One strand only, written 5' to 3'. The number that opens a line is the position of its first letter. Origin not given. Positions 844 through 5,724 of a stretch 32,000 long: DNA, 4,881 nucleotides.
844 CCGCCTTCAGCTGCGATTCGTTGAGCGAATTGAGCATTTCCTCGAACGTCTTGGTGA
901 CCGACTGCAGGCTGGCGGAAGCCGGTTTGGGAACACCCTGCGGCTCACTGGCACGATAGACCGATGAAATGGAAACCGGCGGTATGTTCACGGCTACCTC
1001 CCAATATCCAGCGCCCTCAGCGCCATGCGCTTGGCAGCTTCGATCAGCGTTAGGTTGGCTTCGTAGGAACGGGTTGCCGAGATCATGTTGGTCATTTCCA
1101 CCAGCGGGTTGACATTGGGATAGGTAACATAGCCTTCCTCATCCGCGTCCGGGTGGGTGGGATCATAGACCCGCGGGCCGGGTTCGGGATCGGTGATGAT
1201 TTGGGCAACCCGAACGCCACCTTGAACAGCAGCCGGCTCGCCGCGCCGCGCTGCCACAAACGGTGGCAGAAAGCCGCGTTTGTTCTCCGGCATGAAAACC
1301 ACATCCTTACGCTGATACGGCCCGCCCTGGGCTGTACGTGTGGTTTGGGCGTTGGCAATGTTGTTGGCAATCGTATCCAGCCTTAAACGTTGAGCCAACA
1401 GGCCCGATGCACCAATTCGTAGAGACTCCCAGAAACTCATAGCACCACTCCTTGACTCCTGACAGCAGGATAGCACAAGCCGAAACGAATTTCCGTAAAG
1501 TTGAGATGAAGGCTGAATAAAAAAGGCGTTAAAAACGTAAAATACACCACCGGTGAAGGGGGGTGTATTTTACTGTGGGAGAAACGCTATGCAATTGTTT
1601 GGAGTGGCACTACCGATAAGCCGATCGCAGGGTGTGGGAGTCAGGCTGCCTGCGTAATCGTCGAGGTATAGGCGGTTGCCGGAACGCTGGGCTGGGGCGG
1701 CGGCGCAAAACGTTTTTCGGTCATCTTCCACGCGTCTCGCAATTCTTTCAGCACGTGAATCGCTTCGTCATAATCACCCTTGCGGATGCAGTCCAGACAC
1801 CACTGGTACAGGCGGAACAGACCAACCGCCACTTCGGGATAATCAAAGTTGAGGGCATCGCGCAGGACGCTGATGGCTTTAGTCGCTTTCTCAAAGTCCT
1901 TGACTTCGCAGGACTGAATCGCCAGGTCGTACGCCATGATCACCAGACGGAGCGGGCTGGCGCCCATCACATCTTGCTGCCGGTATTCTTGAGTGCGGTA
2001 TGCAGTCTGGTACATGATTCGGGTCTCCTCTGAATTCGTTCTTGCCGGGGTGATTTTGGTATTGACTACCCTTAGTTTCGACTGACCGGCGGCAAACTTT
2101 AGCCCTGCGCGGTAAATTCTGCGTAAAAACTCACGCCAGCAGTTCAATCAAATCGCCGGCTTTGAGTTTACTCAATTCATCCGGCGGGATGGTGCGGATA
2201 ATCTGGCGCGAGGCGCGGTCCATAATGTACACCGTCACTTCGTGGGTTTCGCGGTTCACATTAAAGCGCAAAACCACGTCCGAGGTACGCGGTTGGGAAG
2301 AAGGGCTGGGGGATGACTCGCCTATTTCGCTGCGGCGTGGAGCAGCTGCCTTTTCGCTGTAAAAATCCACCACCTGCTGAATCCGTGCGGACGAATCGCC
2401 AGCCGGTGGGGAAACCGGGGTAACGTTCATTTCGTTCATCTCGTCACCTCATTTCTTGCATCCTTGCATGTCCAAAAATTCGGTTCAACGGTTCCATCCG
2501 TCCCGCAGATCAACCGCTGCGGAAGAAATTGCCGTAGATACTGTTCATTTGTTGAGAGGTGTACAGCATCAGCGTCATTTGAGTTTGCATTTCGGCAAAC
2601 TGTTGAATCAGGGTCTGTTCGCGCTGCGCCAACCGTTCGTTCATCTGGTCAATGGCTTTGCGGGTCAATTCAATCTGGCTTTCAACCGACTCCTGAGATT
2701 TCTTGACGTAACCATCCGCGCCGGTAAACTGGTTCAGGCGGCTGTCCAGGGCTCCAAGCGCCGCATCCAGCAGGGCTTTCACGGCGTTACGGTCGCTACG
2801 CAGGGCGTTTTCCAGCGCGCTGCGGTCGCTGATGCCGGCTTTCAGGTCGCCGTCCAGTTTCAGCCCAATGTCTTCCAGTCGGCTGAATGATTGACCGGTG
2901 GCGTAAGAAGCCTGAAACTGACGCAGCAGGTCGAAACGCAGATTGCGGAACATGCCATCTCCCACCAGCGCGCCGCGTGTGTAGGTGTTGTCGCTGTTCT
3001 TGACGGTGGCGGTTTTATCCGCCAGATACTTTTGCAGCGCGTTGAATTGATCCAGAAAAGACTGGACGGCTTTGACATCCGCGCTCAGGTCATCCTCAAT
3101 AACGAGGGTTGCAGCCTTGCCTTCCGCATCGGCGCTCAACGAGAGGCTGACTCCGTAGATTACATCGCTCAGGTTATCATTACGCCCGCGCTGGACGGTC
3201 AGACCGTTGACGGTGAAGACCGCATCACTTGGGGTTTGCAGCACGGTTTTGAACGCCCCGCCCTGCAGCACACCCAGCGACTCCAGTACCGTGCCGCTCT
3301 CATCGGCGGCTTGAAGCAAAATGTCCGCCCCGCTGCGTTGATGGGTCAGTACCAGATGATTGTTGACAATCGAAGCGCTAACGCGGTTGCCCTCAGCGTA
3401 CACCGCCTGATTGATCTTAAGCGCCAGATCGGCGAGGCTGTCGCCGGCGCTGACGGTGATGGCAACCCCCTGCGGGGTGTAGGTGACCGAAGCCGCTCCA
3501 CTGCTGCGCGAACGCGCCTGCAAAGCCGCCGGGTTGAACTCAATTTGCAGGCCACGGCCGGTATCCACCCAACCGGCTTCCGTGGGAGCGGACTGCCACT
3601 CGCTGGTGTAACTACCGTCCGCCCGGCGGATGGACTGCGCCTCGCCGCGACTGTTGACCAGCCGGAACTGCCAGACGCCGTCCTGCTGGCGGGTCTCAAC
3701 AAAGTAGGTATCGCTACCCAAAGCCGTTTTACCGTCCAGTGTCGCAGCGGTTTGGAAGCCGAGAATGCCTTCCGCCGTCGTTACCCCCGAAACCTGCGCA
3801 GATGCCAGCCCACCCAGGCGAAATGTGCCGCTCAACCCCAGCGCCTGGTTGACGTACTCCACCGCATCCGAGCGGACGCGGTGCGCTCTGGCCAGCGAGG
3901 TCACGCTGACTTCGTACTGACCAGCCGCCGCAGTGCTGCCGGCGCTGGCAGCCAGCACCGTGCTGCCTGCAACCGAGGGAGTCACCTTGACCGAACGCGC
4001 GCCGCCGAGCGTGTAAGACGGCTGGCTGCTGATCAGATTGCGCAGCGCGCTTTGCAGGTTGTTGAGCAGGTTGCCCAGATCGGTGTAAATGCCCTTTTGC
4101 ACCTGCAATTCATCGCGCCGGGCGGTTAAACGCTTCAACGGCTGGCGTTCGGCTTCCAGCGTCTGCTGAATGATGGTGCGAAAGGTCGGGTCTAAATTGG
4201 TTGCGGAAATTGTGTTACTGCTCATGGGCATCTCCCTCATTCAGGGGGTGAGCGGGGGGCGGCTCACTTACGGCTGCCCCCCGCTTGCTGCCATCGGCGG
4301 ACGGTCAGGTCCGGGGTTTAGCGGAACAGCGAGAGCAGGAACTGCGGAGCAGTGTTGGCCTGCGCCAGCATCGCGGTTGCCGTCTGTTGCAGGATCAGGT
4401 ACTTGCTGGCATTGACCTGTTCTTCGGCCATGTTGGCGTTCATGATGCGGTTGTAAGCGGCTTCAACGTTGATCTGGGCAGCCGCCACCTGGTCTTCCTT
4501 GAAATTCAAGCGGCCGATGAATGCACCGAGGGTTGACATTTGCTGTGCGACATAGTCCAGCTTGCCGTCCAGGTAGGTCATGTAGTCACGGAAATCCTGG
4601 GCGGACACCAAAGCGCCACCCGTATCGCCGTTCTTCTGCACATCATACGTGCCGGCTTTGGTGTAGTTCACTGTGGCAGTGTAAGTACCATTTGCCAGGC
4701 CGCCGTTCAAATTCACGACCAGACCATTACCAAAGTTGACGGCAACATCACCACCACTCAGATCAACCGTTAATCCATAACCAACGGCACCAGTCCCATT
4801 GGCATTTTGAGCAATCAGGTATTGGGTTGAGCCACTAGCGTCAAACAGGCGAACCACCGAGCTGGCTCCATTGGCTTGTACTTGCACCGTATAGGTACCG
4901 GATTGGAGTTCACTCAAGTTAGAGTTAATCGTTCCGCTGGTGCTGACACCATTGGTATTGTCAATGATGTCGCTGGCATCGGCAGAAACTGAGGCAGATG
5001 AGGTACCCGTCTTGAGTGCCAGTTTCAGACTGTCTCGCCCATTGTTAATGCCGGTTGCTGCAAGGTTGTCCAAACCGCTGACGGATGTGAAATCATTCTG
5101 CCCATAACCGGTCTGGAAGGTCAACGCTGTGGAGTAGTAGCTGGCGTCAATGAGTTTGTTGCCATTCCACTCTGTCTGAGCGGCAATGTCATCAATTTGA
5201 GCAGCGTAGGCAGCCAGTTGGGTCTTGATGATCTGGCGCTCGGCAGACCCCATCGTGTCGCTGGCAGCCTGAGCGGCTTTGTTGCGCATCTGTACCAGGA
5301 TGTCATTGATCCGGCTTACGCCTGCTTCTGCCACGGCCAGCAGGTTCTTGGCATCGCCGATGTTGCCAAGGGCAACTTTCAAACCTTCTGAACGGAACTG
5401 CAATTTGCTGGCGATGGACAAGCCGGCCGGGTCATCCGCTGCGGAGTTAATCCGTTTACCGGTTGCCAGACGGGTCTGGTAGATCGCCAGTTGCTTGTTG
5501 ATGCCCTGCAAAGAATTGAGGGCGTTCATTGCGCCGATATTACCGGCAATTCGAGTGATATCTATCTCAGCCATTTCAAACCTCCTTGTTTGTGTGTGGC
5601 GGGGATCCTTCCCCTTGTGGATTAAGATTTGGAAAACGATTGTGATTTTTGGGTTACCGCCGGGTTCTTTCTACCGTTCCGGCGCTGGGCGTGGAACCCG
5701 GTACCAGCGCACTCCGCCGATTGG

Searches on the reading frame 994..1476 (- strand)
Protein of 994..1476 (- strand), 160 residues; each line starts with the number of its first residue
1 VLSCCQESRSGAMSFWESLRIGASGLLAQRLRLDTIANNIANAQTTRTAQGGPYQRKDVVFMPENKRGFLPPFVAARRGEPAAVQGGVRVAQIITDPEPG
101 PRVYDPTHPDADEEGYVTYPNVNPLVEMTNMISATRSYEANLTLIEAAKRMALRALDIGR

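Call 33: search_protein_families(library=pfam, proteins=[window:994-1476:-], max_evalue=0.00001)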
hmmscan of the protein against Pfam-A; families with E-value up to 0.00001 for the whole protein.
window:994-1476:- (160 aa): 2 families
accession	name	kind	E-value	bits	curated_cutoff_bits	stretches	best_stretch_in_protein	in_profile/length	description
PF06429.18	Flg_bbr_C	-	5.6e-14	51.8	23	1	114-157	2-45/46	Flagellar basal body rod FlgEFG protein C-terminal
PF00460.25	Flg_bb_rod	-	6.1e-09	36.1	20.7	1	19-46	1-28/31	Flagella basal body rod protein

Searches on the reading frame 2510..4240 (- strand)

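Call 14: search_protein_families(library=pfam, proteins=[window:2510-4240:-], max_evalue=0.00001)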
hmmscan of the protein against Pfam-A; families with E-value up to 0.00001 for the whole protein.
window:2510-4240:- (576 aa): 2 families
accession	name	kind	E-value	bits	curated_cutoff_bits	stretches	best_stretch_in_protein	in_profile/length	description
PF07195.17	FliD_C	-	3e-33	115.7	25.4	1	338-558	2-234/236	Flagellar hook-associated protein 2 C-terminus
PF02465.23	FliD_N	-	5.5e-17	62.6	24.8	1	21-120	6-97/97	Flagellar hook-associated protein 2 N-terminus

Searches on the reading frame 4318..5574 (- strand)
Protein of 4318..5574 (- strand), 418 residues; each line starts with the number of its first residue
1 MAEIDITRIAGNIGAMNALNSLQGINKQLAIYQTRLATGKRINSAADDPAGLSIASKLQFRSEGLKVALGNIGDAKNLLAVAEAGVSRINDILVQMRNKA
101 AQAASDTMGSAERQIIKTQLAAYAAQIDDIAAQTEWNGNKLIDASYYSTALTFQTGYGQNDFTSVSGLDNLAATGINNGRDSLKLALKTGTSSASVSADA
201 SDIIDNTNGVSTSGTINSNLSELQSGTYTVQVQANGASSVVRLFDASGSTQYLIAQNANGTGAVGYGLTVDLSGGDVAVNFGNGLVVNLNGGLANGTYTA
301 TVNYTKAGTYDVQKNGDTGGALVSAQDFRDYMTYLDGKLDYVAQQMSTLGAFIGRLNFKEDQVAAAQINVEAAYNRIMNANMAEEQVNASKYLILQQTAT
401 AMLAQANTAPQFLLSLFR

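Call 14: search_protein_families(library=pfam, proteins=[window:4318-5574:-], max_evalue=0.00001)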
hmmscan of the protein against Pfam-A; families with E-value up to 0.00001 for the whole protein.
window:4318-5574:- (418 aa): 2 families
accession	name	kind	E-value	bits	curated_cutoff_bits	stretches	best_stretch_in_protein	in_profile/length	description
PF00669.25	Flagellin_N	-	1.5e-27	96.8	26.6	1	11-145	3-137/139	Bacterial flagellin N-terminal helical region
PF00700.27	Flagellin_C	-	5.9e-17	62.2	23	1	333-417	2-86/86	Bacterial flagellin C-terminal helical region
